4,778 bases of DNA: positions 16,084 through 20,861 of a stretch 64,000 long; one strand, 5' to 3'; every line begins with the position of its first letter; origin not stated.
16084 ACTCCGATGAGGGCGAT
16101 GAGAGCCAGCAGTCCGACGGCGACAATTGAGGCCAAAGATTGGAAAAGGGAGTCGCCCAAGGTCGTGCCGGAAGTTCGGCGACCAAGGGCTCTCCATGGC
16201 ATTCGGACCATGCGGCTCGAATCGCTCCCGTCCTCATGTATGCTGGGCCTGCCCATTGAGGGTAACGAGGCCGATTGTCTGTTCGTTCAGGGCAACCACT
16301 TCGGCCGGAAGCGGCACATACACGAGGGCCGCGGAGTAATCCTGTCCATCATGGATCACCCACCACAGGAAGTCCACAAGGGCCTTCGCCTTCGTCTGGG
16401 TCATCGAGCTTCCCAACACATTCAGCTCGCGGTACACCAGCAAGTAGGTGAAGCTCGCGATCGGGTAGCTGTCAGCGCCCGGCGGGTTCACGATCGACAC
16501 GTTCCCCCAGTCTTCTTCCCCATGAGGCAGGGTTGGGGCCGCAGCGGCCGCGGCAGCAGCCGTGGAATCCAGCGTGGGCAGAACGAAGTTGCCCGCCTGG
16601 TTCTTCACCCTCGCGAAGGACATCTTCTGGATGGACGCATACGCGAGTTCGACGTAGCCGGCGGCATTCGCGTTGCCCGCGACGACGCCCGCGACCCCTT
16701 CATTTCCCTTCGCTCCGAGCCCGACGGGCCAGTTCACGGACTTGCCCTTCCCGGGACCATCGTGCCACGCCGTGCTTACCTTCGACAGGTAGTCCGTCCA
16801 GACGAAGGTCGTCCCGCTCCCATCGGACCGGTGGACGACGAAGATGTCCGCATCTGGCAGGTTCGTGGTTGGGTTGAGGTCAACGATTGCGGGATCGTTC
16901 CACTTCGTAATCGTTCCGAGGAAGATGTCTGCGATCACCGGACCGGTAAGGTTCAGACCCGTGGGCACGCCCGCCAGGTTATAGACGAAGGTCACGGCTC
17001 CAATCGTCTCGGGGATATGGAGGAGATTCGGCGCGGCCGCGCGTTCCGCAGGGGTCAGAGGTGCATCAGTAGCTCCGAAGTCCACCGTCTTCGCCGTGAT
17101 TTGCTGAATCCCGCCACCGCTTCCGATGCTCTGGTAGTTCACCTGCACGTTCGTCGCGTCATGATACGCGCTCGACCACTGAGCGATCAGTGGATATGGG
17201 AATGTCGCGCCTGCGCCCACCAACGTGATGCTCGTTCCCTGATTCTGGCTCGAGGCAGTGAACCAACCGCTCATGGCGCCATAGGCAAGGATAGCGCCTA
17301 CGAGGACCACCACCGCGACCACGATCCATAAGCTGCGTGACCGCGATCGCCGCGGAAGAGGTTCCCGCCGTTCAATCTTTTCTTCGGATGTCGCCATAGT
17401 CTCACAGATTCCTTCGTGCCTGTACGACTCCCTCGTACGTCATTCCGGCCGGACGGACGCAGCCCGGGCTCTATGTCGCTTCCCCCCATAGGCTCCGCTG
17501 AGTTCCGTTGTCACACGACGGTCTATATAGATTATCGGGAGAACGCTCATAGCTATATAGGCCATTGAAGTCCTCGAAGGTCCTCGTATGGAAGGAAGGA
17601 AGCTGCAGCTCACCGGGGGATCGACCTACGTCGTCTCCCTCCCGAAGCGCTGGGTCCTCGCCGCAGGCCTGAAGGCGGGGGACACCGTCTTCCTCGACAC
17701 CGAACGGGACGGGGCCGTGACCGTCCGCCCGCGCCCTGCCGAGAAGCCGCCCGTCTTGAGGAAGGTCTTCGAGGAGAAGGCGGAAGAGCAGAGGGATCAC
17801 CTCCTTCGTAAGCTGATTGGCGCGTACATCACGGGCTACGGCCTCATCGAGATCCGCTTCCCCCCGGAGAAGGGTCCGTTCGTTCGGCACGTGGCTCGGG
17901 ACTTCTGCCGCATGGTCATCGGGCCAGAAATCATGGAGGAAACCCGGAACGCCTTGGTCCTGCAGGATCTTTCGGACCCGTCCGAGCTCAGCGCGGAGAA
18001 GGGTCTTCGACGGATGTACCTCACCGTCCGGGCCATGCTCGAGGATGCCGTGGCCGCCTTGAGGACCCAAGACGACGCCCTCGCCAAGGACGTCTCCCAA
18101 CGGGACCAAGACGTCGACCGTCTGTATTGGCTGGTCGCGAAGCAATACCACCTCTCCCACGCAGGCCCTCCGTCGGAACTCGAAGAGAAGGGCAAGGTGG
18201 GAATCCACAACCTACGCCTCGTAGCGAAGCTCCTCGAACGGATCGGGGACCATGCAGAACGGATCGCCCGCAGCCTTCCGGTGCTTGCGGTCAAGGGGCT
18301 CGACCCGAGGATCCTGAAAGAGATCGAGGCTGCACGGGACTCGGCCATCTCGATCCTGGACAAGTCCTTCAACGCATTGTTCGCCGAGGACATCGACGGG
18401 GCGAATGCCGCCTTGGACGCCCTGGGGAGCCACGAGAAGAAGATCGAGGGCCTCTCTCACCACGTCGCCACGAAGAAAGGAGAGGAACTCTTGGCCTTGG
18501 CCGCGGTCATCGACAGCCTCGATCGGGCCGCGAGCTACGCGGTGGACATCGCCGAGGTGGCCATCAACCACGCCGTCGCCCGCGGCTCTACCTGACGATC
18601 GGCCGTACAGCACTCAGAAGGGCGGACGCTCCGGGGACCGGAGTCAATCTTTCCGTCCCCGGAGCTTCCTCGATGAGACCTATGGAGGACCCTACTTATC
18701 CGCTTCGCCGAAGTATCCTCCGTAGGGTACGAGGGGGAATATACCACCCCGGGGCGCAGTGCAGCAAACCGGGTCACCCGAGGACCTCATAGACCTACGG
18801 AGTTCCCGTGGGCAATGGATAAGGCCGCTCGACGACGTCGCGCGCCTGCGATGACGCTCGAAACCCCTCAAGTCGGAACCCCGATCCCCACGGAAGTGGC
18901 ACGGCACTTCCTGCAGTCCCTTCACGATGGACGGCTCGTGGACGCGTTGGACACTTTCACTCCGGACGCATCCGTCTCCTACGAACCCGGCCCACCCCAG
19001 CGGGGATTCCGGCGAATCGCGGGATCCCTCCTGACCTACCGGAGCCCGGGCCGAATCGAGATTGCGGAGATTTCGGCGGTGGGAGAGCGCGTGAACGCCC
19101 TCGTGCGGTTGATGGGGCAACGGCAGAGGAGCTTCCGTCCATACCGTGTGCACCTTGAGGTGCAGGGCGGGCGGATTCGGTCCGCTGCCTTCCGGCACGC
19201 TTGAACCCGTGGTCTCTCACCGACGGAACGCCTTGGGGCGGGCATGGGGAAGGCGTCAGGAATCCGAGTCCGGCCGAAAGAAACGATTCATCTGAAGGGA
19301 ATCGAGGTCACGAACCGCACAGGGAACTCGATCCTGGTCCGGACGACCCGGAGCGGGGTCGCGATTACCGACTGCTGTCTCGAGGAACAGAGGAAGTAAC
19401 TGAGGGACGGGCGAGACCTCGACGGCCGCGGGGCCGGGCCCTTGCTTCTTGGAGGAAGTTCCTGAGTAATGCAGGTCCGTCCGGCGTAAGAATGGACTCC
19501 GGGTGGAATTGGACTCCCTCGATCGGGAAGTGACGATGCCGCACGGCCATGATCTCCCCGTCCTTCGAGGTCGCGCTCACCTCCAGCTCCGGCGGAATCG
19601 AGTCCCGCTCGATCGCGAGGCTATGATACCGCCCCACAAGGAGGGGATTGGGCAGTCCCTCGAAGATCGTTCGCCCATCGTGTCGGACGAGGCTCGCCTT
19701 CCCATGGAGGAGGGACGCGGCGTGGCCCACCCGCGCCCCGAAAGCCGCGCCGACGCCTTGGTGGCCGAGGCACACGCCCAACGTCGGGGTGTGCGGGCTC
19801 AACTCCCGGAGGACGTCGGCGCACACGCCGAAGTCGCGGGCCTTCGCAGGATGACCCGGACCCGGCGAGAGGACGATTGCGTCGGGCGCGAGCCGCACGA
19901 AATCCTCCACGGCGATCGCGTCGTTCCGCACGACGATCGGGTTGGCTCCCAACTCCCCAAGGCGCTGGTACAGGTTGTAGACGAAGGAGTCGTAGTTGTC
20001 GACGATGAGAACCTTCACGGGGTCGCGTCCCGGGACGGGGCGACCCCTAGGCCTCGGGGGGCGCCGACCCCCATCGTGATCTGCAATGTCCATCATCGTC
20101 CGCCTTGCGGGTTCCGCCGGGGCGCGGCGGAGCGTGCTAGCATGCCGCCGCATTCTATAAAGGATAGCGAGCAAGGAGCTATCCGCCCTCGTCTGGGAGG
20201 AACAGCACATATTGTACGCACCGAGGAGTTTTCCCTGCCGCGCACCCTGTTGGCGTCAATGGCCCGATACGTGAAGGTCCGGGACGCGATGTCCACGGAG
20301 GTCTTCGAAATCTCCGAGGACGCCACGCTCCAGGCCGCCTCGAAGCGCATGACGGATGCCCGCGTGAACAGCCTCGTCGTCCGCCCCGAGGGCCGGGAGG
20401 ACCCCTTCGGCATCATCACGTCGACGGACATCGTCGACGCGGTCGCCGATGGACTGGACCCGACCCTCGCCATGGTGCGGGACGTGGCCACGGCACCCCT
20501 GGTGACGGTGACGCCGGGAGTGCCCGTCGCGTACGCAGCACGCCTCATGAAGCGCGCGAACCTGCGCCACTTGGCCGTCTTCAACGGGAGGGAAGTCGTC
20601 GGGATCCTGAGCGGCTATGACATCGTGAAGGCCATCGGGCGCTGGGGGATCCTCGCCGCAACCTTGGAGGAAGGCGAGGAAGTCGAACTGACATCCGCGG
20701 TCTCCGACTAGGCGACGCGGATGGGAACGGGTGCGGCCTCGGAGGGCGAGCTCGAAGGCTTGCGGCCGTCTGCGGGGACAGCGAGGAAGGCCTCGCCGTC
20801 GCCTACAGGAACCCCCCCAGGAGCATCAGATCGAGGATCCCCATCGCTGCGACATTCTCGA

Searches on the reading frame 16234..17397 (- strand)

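Call 81: search_protein_families(library=pfam, proteins=[window:16234-17397:-], max_evalue=0.00001)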
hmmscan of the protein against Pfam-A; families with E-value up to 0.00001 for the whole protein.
window:16234-17397:- (387 aa): 3 families
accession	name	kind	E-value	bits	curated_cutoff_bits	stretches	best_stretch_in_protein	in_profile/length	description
PF12849.12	PBP_like_2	-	2.9e-40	139.2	27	1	51-344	4-263/267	PBP superfamily domain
PF01547.30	SBP_bac_1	-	4.9e-14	53.5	26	1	63-301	7-250/307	Bacterial extracellular solute-binding protein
PF12727.12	PBP_like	-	9.9e-06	25.3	27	0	80-274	7-176/193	PBP superfamily domain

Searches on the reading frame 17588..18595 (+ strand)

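Call 81: search_protein_families(library=pfam, proteins=[window:17588-18595:+], max_evalue=0.00001)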
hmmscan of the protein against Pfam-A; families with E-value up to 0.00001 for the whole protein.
window:17588-18595:+ (335 aa): 2 families
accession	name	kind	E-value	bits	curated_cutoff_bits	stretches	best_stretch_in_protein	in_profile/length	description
PF01895.24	PhoU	-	4.9e-23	81.7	23.5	1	140-229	1-88/89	PhoU domain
PF04014.23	MazE_antitoxin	-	2.6e-11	43.7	24.7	1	7-51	1-45/48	Antidote-toxin recognition MazE, bacterial antitoxin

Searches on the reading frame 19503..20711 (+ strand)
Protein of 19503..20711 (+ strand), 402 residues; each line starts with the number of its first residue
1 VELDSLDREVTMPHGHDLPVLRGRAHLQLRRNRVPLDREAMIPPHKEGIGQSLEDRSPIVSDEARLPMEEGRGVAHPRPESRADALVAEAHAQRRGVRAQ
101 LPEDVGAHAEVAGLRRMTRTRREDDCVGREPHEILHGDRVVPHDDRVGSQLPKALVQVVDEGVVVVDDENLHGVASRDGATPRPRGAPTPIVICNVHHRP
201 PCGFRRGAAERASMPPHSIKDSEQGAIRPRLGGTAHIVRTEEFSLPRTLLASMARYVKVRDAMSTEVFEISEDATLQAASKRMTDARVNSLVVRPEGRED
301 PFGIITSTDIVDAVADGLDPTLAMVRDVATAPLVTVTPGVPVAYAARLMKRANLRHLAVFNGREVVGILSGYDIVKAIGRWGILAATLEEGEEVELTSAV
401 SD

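Call 81: search_protein_families(library=pfam, proteins=[window:19503-20711:+], max_evalue=0.00001)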
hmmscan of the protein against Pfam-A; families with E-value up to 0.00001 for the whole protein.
window:19503-20711:+ (402 aa): 1 family
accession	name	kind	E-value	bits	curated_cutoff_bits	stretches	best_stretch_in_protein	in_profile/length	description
PF00571.33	CBS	-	4.8e-22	78.5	24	2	325-378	1-55/57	CBS domain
